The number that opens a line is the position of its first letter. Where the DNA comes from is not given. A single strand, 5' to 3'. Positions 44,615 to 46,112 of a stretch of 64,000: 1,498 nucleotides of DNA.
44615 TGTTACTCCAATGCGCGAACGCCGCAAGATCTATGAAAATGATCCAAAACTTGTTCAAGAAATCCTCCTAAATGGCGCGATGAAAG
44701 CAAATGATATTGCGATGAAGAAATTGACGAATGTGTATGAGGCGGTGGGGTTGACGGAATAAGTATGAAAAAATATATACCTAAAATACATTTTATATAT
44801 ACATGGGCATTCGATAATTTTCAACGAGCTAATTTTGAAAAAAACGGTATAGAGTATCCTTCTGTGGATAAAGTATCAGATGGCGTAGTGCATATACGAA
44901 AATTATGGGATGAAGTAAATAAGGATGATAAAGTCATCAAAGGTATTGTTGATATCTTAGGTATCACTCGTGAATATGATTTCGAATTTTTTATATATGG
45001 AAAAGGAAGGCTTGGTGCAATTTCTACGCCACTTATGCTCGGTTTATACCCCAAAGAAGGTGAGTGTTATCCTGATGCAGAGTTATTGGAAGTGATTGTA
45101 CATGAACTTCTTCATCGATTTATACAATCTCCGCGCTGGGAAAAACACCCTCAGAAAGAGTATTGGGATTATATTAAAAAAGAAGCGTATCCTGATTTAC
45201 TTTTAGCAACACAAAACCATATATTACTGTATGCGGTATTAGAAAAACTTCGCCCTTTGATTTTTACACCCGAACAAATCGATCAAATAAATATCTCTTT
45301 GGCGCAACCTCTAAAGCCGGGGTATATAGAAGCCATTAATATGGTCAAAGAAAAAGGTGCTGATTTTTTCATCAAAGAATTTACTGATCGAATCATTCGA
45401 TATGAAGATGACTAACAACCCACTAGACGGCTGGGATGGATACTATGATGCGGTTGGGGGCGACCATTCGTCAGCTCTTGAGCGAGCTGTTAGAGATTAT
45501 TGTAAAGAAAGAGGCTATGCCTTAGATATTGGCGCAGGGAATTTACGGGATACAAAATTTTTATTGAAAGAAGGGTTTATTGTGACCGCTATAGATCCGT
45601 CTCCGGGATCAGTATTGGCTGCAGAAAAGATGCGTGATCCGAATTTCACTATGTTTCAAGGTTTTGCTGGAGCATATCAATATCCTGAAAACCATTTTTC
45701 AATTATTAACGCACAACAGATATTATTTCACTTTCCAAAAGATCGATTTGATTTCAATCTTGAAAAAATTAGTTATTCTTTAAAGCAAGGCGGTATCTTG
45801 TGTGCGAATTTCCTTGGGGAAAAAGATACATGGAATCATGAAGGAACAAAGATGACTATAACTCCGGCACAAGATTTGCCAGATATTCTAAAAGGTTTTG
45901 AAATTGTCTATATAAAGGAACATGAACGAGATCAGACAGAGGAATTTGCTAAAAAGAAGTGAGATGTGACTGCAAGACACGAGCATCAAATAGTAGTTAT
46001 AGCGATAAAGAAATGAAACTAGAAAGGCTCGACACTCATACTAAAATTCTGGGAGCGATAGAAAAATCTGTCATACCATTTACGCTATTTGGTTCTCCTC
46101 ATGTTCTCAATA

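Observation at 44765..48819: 4-kb low-GC accessory island between trpS and aspS: HExxH protein, two paralogous TehB-like methyltransferases, an MprF-C/FemAB-like protein and unknowns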

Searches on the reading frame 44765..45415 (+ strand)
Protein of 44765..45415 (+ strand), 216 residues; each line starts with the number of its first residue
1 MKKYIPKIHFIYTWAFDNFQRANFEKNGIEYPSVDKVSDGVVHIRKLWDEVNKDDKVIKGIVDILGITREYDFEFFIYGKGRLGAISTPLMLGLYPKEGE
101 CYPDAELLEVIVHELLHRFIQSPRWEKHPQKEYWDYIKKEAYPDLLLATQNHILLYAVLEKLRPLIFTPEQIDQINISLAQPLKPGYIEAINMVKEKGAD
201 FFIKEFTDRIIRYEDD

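Call 3: search_protein_families(library=pfam, proteins=[window:44765-45415:+], max_evalue=1)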
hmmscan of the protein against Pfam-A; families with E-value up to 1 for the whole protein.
window:44765-45415:+ (216 aa): 1 family
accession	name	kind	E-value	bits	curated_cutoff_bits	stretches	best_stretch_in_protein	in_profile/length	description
PF23356.2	TPR_PEP5_VPS11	-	0.035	13.8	27.5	1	104-176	175-243/354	PEP5/VPS11 Clathrin repeat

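Call 4: search_protein_families(library=ncbifam, proteins=[window:44765-45415:+], max_evalue=1)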
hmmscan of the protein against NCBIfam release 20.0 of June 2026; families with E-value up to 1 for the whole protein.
window:44765-45415:+ (216 aa): 0 families

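Call 5: search_protein_families(library=padloc, proteins=[window:44765-45415:+], max_evalue=1)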
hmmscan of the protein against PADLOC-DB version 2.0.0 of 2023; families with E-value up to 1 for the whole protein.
window:44765-45415:+ (216 aa): 0 families

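Call 6: search_protein_families(library=phrogs, proteins=[window:44765-45415:+], max_evalue=1)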
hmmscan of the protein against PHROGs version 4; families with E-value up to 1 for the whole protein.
window:44765-45415:+ (216 aa): 0 families

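Call 25: find_homologous_proteins(query=window:44765-45412:+, max_evalue=0.001)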
Query window:44765-45412:+ (216 aa): 5 proteins with E <= 0.001 among 142 candidates.
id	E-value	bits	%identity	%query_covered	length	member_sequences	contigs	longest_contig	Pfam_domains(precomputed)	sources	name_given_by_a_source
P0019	2.7e-143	493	100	100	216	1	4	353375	-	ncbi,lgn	-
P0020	6.7e-88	312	64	99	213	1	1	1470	-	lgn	-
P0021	4.8e-62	228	48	99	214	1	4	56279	-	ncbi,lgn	-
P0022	5.4e-57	211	46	98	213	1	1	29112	-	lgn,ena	-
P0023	3.3e-46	176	43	98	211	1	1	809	-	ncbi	-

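Call 34: predict_structure(alignment_id=A2)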
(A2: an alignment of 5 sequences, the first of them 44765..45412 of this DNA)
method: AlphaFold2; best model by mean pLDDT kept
length: 216 residues; sequences in the alignment: 5
mean_pLDDT: 84.6   pTM: 0.83
mean pLDDT of the five models: 84.6, 76.7, 74.6, 60.5, 60.1
residues with pLDDT >= 90: 108; 70-90: 79; 50-70: 18; < 50: 11
segments of 3 or more residues with pLDDT < 50: 122-127, 214-216
pLDDT, mean of each block of 10 residues (from residue 1): 75 88 91 92 94 92 79 86 65 88 92 85 51 84 91 92 95 90 87 95 85 48
secondary structure, 60 per line:
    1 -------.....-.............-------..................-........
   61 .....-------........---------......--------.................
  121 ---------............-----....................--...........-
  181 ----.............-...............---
elements in order: E8-12 H14-26 H34-51 H53-65 E73-80 E90-95 H104-120 H130-141 H147-166 H169-179 H185-197 H199-213

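Call 40: fold_search(model_id=the predicted structure, library=pdb)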
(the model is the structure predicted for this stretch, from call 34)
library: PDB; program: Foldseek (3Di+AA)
matches with E <= 10: 62; with E <= 0.001: 0
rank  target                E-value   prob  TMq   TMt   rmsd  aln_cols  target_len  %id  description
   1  7xyo_A                5.2e-01  0.25  0.38  0.18   9.7       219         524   11  Crystal Structure of a M61 aminopeptidase family member from Myxococcus fulvus (released 2023-06-07)
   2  8i9u_F                1.1e+00  0.05  0.13  0.06  12.6       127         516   16  Human TRiC-PhLP2A complex in the open state (released 2024-01-17)
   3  8cgw_A                1.5e+00  0.16  0.29  0.09   5.3       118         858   16  Insulin-regulated aminopeptidase (IRAP) in complex with an allosteric benzopyran-based inhibitor (released 2024-01-31)
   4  4upb_A                1.5e+00  0.02  0.15  0.06  17.0       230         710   11  Electron cryo-microscopy of the complex formed between the hexameric ATPase RavA and the decameric inducible decarboxy (released 2014-08-20)
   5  1f20                  1.7e+00  0.03  0.16  0.09  14.0       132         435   11  CRYSTAL STRUCTURE OF RAT NEURONAL NITRIC-OXIDE SYNTHASE FAD/NADP+ DOMAIN AT 1.9A RESOLUTION. (released 2001-10-10)
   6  4fgm                  1.9e+00  0.12  0.28  0.12   7.6       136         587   11  Crystal structure of the aminopeptidase N family protein Q5QTY1 from Idiomarina loihiensis. Northeast Structural Genomic (released 2012-08-01)
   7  2bn4_A                1.9e+00  0.03  0.15  0.07  15.3       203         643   12  A second FMN-binding site in yeast NADPH-cytochrome P450 reductase suggests a novel mechanism of electron transfer by  (released 2006-01-17)
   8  6mgq_B                2.2e+00  0.12  0.35  0.11  14.8       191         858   11  ERAP1 in the open conformation bound to 10mer phosphinic inhibitor DG014 (released 2019-12-18)
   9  5fa6_B                2.8e+00  0.02  0.15  0.07  14.2       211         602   10  wild type human CYPOR (released 2016-08-17)
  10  8s24                  2.9e+00  0.03  0.17  0.01  21.5       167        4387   10  Structure of the E3 ubiquitin ligase RNF213, determined by cryoEM (released 2024-10-09)
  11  9k3b_V                3.5e+00  0.04  0.16  0.12  17.7       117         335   14  Human RNA Polymerase III de novo transcribing complex 10 overall (TC10-overall) (released 2025-04-16)
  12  1tll_A                3.5e+00  0.02  0.15  0.07  13.8       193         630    8  CRYSTAL STRUCTURE OF RAT NEURONAL NITRIC-OXIDE SYNTHASE REDUCTASE MODULE AT 2.3 A RESOLUTION. (released 2004-08-31)
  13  2oex_B                3.5e+00  0.01  0.13  0.09  22.3       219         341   11  Structure of ALIX/AIP1 V Domain (released 2007-03-27)
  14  3gli_F                3.5e+00  0.01  0.10  0.07  18.1       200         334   12  Crystal Structure of the E. coli clamp loader bound to Primer-Template DNA and Psi Peptide (released 2009-05-26)
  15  7y8t_B                3.7e+00  0.01  0.10  0.04  13.2       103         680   16  Structure of Cas7-11-crRNA in complex with TPR-CHAT (released 2023-06-28)
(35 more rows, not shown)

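Call 64: search_protein_families(library=pfam, proteins=[P0021, P0022, P0023], max_evalue=1)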
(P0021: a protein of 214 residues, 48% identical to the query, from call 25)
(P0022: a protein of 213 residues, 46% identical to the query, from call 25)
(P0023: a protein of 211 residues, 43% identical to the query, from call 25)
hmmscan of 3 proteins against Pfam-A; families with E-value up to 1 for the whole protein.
P0021 (214 aa): 1 family
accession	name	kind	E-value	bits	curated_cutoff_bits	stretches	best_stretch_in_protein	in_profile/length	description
PF11667.14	DUF3267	-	0.076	13.8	27.1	1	110-167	5-68/108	Putative zincin peptidase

P0022 (213 aa): 2 families
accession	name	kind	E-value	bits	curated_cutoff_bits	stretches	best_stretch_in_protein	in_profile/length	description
PF18818.7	MPTase-PolyVal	-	0.026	15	27.5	1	108-149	45-87/126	Zincin-like metallopeptidase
PF11838.14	ERAP1_C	-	0.15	11.8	38.2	1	132-196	250-314/318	ERAP1-like C-terminal domain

P0023 (211 aa): 1 family
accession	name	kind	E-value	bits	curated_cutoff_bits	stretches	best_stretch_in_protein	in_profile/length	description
PF10975.14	DUF2802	-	0.19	12.4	33.5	1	169-194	17-42/68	Protein of unknown function (DUF2802)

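Call 68: find_encoding_contigs(protein=P0022, flank=7000, max_places=2)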
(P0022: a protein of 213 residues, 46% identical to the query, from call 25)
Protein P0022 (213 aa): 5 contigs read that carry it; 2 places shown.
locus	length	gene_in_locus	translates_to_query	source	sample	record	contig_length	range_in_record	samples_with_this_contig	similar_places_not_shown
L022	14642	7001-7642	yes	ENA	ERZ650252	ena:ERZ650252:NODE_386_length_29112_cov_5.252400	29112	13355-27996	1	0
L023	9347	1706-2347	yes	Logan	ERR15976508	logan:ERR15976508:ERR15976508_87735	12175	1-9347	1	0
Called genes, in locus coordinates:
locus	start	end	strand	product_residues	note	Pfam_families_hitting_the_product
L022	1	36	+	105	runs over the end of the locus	-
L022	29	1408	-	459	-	PF01406:tRNA-synt_1e, PF09334:tRNA-synt_1g (weak)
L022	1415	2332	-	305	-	PF01544:CorA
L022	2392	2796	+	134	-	PF00829:Ribosomal_L21p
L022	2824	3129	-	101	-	PF12305:DUF3630 (weak)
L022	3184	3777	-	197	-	PF21176:RecR_HhH, PF13662:Toprim_4 (faint)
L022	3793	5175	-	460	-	PF00772:DnaB, PF13481:AAA_25, PF03796:DnaB_C, PF06745:ATPase (weak)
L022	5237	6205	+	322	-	PF00579:tRNA-synt_1b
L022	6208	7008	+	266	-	-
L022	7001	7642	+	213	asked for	-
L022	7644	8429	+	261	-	-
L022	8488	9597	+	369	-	-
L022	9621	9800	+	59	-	-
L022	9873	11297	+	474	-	PF01336:tRNA_anti-codon, PF00152:tRNA-synt_2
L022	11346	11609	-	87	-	-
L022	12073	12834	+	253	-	PF02616:SMC_ScpA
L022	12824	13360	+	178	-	PF04079:SMC_ScpB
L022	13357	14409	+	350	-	PF00953:Glycos_transf_4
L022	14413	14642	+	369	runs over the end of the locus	PF01098:FTSW_RODA_SPOVE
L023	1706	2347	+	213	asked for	-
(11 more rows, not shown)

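Call 88: search_protein_families(library=pfam, proteins=[L022:6208-7005:+, L022:7644-8426:+, L022:8488-9594:+], max_evalue=0.01)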
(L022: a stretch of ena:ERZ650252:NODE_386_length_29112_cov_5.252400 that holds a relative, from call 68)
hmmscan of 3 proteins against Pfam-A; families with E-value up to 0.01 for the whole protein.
L022:6208-7005:+ (266 aa): 1 family
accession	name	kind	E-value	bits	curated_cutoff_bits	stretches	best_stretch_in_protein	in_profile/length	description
PF01909.29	NTP_transf_2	-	0.0018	19.1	21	1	54-87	13-43/93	Nucleotidyltransferase domain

L022:7644-8426:+ (261 aa): 0 families

L022:8488-9594:+ (369 aa): 0 families

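Call 89: search_protein_families(library=ncbifam, proteins=[L022:6208-7005:+, L022:7644-8426:+, L022:8488-9594:+], max_evalue=0.001)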
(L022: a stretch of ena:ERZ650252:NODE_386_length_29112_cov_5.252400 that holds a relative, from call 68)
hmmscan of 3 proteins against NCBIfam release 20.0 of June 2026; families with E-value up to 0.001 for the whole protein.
L022:6208-7005:+ (266 aa): 0 families

L022:7644-8426:+ (261 aa): 0 families

L022:8488-9594:+ (369 aa): 0 families

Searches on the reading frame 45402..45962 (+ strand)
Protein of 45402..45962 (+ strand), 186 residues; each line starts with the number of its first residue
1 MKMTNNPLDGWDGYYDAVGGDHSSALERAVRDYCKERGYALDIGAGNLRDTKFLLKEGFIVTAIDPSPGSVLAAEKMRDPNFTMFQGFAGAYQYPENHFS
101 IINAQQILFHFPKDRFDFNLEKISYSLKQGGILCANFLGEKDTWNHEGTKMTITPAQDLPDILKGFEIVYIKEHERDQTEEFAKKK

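Call 3: search_protein_families(library=pfam, proteins=[window:45402-45962:+], max_evalue=1)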
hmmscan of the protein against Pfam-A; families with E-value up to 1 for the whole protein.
window:45402-45962:+ (186 aa): 5 families
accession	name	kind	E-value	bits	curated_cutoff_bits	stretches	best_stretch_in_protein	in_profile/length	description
PF13649.12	Methyltransf_25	-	2.3e-09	38.3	27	1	41-131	2-97/97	Methyltransferase domain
PF08241.18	Methyltransf_11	-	6e-09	36.9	21.2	1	41-134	1-94/95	Methyltransferase domain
PF08242.18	Methyltransf_12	-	1.1e-06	29.7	30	1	41-133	1-98/98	Methyltransferase domain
PF13489.12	Methyltransf_23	-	0.00041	20.5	27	1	28-133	15-114/164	Methyltransferase domain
PF03848.20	TehB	-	0.047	13.6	20.4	1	37-79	31-73/193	Tellurite resistance protein TehB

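Call 4: search_protein_families(library=ncbifam, proteins=[window:45402-45962:+], max_evalue=1)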
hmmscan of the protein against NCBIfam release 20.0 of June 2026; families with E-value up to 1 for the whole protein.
window:45402-45962:+ (186 aa): 8 families
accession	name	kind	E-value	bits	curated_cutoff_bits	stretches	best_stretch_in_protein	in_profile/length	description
NF043040.1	corrin_prot_MT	hypoth_equivalog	1.9e-05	24.2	180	1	20-134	25-146/216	corrinoid protein-associated methyltransferase CpaM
NF008405.0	PRK11207.1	equivalog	7.8e-05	22.2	218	1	36-79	30-73/198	tellurite resistance methyltransferase TehB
NF008992.0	PRK12335.1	equivalog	0.00034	19.9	303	1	32-77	120-163/289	SAM-dependent methyltransferase TehB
NF045649.1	2X_seleno_MduS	exception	0.0008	18.5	380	1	19-151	22-163/338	methyltransferase domain-containing selenoprotein MduS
TIGR00477.1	tehB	equivalog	0.023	14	219.5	1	37-79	74-116/238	tellurite resistance methyltransferase TehB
NF041820.1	daptide_MTase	equivalog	0.078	12.4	175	1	15-69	15-69/243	daptide-type RiPP biosynthesis methyltransferase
TIGR02021.1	BchM-ChlM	equivalog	0.18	11.2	158.9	1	41-127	59-147/218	magnesium protoporphyrin IX methyltransferase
NF001241.0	PRK00216.1-2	equivalog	0.21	11.2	327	1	40-102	55-116/231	demethylmenaquinone methyltransferase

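Call 5: search_protein_families(library=padloc, proteins=[window:45402-45962:+], max_evalue=1)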
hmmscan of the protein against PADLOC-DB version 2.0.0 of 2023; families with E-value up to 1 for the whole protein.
window:45402-45962:+ (186 aa): 1 family
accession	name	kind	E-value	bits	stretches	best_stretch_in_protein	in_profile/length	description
PDLC04134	mad2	-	1.5e-06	25.4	1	37-139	292-398/492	mads_2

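Call 6: search_protein_families(library=phrogs, proteins=[window:45402-45962:+], max_evalue=1)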
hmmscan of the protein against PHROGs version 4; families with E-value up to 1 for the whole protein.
window:45402-45962:+ (186 aa): 2 families
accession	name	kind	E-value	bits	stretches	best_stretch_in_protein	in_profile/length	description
phrog_4752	-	other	0.012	16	1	31-134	46-157/241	tRNA methyltransferase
phrog_9906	-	unknown function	0.015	15.7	1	36-76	105-145/272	-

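Call 56: search_solved_structures(query=window:45402-45959:+, max_evalue=0.01)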
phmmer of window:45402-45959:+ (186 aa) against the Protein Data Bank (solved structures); distinct sequences matched with E-value up to 0.01: 4.
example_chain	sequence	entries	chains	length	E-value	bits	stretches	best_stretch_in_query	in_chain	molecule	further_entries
2p8j_A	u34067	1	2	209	1.9e-06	30.7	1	33-151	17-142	S-adenosylmethionine-dependent methyltransferase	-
3hnr_A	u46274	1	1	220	0.0019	20.9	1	10-136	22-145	probable methyltransferase BT9727_4108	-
3sm3_A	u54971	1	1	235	0.0086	18.8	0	13-118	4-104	SAM-dependent methyltransferases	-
2i6g_A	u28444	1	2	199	0.009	18.7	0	37-78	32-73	Putative methyltransferase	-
